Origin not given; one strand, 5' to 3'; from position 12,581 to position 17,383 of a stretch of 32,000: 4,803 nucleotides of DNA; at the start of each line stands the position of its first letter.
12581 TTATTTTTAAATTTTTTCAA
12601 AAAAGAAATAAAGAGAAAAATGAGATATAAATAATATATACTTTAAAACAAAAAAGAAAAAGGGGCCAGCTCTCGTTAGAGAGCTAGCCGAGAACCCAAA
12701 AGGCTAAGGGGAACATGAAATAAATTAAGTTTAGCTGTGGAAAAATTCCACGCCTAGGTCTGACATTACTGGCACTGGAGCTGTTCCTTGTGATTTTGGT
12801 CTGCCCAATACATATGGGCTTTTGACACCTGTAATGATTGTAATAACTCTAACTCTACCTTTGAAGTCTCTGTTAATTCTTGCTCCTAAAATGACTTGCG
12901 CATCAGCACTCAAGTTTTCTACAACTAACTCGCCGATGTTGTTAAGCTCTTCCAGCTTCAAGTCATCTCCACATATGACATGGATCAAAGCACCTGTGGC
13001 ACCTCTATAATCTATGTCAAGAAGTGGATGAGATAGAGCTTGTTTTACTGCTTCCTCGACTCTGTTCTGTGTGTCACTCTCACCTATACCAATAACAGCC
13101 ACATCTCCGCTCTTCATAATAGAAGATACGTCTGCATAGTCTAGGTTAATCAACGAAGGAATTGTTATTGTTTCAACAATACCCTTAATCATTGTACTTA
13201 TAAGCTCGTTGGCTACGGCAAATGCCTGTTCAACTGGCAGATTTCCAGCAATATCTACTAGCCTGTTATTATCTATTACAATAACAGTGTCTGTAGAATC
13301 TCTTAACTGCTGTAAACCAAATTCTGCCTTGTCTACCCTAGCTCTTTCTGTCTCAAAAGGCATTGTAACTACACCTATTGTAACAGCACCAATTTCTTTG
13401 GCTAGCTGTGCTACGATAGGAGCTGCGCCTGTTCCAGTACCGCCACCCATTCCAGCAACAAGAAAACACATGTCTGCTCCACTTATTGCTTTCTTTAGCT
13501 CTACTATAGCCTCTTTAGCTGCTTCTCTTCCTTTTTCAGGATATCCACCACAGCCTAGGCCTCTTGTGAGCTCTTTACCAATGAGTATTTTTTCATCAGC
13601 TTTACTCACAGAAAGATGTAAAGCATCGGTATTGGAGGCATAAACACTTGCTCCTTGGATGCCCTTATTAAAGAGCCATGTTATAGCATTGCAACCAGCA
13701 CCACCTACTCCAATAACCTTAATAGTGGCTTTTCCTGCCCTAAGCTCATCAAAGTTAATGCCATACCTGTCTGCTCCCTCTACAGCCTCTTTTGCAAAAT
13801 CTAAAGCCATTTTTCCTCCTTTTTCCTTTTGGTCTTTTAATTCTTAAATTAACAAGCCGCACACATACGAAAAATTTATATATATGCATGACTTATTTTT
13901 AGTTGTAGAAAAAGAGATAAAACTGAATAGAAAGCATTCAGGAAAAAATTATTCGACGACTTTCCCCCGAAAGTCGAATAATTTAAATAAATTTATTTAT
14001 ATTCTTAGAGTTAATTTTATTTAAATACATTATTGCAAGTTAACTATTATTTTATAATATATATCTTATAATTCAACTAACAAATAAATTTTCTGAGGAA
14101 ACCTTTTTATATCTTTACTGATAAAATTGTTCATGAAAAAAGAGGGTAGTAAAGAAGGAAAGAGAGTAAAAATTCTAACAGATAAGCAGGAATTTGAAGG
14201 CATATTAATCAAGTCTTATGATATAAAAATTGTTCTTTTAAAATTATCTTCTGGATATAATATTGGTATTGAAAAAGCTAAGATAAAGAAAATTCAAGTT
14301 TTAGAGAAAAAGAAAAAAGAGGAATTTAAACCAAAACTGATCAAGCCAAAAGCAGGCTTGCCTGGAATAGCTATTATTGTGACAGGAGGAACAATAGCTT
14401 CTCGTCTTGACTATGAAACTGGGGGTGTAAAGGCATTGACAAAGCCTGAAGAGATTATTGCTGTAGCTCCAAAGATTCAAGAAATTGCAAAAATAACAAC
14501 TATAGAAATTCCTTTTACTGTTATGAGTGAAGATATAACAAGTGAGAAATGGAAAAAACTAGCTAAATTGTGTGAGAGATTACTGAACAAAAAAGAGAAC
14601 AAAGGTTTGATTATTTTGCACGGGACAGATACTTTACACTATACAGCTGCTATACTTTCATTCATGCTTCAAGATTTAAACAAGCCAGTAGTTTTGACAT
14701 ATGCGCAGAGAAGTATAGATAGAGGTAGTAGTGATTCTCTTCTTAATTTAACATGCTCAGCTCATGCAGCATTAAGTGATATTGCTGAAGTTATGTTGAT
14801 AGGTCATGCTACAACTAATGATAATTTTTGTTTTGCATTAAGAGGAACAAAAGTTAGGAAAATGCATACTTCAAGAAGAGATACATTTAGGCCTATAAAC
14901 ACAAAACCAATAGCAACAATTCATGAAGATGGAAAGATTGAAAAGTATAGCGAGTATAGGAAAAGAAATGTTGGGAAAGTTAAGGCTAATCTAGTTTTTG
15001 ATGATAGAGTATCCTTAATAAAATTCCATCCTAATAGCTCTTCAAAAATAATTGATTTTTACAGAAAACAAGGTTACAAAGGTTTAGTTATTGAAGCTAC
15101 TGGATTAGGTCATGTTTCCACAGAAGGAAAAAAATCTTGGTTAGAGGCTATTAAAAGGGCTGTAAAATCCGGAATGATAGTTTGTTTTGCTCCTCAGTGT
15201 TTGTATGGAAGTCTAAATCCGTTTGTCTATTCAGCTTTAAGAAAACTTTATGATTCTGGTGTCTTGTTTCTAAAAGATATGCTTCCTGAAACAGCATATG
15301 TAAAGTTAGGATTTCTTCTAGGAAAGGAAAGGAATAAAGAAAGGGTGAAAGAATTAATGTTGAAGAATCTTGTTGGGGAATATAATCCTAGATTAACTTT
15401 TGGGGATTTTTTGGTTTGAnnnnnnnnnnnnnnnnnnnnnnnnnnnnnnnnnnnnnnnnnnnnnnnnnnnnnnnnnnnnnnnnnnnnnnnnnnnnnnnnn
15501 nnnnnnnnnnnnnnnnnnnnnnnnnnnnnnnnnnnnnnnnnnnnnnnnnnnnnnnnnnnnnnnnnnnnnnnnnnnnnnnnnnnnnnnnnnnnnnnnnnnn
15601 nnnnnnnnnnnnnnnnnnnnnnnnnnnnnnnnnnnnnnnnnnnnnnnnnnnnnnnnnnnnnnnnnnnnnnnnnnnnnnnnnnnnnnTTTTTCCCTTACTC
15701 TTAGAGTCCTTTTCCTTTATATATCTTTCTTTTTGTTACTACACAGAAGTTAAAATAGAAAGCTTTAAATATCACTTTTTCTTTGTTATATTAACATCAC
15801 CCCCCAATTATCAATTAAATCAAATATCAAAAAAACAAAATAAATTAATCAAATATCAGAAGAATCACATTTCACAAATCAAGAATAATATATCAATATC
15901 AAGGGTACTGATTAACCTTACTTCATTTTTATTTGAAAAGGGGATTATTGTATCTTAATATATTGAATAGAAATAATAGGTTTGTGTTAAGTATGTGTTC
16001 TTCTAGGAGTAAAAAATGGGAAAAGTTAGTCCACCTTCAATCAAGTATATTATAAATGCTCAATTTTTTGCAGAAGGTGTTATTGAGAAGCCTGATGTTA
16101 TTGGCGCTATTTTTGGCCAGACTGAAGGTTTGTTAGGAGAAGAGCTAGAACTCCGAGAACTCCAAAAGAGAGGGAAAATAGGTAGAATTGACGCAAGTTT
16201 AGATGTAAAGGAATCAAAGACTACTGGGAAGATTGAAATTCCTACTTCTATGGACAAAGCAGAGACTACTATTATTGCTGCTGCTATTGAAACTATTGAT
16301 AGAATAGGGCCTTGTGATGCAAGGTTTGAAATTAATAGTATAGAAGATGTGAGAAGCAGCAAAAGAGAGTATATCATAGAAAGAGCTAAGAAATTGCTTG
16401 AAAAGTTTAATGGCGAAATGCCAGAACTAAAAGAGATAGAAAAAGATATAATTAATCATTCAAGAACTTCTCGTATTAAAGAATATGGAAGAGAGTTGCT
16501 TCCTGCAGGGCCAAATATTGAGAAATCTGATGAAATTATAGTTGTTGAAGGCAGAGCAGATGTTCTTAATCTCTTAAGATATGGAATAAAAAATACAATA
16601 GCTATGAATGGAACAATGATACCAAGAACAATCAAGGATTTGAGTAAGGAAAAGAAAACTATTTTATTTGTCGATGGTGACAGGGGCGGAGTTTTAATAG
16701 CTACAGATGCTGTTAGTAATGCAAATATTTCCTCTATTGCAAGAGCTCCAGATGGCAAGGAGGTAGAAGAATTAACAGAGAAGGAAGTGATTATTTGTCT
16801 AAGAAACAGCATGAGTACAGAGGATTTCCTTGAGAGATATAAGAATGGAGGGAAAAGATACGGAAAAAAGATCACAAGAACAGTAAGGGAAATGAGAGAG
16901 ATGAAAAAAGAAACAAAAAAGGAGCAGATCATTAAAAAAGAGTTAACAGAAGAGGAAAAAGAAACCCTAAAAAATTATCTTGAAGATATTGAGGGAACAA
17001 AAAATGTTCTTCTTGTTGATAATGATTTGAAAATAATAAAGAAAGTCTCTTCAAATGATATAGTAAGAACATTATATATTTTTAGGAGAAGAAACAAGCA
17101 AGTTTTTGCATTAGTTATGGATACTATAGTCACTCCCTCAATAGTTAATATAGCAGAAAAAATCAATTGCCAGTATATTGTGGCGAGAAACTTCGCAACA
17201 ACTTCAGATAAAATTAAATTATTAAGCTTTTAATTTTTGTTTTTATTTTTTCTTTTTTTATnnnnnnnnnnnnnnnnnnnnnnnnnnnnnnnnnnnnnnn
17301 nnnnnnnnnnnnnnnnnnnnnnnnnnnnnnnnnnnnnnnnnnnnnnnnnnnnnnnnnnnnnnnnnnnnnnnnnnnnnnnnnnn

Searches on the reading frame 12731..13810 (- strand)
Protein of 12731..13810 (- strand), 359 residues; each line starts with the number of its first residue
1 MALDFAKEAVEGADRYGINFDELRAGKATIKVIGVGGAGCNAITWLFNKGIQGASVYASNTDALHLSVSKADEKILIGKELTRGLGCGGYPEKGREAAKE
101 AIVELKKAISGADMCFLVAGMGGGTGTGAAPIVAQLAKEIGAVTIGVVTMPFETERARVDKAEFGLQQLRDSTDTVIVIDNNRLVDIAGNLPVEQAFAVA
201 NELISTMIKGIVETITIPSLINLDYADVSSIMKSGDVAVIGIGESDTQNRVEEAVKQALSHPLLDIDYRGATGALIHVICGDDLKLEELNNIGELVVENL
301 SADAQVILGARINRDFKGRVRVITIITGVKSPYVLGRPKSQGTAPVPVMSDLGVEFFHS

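Call 36: search_protein_families(library=pfam, proteins=[window:12731-13810:-], max_evalue=0.001)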
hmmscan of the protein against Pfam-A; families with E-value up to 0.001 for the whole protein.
window:12731-13810:- (359 aa): 2 families
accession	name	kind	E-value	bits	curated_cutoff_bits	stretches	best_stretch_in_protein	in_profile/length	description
PF00091.31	Tubulin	-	1.5e-46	159.5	33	1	30-188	2-189/190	Tubulin/FtsZ family, GTPase domain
PF12327.13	FtsZ_C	-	1.7e-30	105.6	27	1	237-330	2-95/95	FtsZ family, C-terminal domain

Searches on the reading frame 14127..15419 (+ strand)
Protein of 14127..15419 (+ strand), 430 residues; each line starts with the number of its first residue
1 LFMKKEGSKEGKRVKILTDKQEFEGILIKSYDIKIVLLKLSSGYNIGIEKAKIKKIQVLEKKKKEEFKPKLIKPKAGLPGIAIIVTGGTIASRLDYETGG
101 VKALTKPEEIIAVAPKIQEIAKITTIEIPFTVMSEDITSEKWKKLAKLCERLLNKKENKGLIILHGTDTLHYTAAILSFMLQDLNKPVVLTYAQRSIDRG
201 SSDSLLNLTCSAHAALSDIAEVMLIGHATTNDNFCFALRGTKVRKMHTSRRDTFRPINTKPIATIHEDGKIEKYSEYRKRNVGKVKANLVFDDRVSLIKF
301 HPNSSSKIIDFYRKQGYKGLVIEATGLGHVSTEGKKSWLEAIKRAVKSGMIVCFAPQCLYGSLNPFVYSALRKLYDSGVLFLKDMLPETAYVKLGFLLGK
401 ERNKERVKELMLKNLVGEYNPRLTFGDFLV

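Call 36: search_protein_families(library=pfam, proteins=[window:14127-15419:+], max_evalue=0.001)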
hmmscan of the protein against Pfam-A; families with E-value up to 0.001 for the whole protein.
window:14127-15419:+ (430 aa): 3 families
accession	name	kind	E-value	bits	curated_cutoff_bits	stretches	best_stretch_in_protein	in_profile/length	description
PF00710.25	Asparaginase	-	4.9e-50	170.2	22.5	1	81-274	2-188/193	Asparaginase, N-terminal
PF17763.6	Asparaginase_C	-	3.7e-26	91.8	34.6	1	294-411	1-114/114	Glutaminase/Asparaginase C-terminal domain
PF18195.6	GatD_N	-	2.3e-12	46.5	25.7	1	9-59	2-54/54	GatD N-terminal domain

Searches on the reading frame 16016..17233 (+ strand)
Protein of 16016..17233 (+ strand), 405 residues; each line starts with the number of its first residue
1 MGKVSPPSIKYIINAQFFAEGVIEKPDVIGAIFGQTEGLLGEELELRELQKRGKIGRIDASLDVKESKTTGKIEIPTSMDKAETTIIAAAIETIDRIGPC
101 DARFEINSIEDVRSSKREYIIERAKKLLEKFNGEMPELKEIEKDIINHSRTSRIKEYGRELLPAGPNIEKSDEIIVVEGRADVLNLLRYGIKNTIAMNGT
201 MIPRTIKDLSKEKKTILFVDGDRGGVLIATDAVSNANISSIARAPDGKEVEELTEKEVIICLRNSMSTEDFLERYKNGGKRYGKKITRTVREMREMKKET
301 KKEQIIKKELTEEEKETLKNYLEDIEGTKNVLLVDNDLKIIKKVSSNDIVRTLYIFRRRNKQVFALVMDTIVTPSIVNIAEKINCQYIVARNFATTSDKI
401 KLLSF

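Call 36: search_protein_families(library=pfam, proteins=[window:16016-17233:+], max_evalue=0.001)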
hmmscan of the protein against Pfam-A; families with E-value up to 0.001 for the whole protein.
window:16016-17233:+ (405 aa): 3 families
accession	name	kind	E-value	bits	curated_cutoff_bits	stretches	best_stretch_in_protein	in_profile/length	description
PF13662.12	Toprim_4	-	3.7e-11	43.5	25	1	172-234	1-72/85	Toprim domain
PF01751.28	Toprim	-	4.7e-08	33.5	23.1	1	173-237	1-81/96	Toprim domain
PF13155.12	Toprim_2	-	8.8e-08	32.9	22.1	1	175-252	1-86/88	Toprim-like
